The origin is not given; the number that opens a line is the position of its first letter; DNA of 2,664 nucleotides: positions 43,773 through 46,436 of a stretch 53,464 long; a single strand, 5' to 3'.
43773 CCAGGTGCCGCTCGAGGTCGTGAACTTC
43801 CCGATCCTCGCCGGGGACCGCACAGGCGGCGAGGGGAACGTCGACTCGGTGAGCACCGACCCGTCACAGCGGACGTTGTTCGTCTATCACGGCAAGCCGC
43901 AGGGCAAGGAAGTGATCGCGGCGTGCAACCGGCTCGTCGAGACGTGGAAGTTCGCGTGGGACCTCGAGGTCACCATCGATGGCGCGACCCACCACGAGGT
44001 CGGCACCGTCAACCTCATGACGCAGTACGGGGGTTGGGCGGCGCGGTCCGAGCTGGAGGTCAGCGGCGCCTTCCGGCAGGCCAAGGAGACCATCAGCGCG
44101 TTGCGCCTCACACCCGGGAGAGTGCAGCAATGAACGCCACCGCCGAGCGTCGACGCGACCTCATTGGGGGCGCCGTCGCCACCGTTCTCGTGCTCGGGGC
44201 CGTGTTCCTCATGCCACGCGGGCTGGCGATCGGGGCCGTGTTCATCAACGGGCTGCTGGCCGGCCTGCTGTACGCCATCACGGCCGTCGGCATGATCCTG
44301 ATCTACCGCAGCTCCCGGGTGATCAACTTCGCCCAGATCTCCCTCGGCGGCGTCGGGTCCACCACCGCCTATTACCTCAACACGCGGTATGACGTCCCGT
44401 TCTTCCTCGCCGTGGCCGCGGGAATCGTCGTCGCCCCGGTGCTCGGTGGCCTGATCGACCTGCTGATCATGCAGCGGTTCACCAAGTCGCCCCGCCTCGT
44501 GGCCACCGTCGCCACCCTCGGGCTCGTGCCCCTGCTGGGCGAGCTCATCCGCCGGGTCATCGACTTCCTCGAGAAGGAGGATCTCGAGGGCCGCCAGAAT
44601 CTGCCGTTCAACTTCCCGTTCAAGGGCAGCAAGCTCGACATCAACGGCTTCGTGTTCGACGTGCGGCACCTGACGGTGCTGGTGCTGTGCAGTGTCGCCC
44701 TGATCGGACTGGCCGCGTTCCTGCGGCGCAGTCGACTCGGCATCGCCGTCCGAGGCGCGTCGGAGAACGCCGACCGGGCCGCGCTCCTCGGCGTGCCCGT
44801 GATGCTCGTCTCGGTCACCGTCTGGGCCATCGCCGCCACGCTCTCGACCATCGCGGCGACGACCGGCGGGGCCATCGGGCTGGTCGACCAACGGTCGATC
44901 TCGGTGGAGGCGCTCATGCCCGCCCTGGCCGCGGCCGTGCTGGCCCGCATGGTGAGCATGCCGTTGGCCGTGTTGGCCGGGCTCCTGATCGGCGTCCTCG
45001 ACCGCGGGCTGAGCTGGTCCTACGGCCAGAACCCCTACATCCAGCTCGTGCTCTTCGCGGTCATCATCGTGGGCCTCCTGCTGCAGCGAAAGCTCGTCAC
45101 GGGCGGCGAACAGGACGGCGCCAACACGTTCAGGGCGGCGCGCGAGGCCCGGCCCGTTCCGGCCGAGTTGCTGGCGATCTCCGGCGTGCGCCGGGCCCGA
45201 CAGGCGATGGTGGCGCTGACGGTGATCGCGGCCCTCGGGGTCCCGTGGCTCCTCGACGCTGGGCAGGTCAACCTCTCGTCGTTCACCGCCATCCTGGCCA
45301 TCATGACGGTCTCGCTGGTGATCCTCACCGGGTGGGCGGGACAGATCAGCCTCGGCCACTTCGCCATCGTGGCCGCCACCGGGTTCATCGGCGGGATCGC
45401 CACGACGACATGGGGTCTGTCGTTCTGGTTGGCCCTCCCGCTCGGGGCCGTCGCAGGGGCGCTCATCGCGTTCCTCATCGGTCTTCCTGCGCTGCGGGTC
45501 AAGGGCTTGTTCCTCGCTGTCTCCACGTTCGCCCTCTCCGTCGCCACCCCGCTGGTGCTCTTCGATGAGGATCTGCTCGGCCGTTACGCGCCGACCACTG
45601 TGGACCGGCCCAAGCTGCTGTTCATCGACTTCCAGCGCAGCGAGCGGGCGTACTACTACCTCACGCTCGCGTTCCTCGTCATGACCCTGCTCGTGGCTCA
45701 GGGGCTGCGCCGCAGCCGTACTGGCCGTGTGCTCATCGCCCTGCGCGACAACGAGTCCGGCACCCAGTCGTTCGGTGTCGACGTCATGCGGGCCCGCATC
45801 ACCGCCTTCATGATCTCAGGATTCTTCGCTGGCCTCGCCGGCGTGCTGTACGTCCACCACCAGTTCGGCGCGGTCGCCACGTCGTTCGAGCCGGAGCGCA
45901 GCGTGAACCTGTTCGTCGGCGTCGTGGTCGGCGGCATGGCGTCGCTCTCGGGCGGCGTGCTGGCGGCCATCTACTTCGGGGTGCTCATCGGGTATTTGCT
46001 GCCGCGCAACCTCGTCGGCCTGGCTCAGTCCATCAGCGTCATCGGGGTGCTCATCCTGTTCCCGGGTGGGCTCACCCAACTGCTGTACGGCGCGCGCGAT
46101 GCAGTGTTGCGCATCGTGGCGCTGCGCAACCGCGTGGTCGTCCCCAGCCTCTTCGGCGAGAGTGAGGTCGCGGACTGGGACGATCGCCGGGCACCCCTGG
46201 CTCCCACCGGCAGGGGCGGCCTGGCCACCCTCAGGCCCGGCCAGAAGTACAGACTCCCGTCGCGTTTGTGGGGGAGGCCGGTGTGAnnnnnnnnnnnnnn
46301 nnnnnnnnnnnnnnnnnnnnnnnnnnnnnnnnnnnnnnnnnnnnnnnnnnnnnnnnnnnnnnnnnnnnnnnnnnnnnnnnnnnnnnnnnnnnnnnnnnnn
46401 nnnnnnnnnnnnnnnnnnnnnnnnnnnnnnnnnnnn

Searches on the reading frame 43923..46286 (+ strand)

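Call 11: search_protein_families(library=pfam, proteins=[window:43923-46286:+], max_evalue=0.001)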
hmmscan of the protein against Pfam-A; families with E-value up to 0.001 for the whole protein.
window:43923-46286:+ (787 aa): 1 family
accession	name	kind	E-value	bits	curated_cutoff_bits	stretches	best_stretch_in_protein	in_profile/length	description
PF02653.21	BPD_transp_2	-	3.7e-61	207.1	26.8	2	450-688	4-242/269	Branched-chain amino acid transport system / permease component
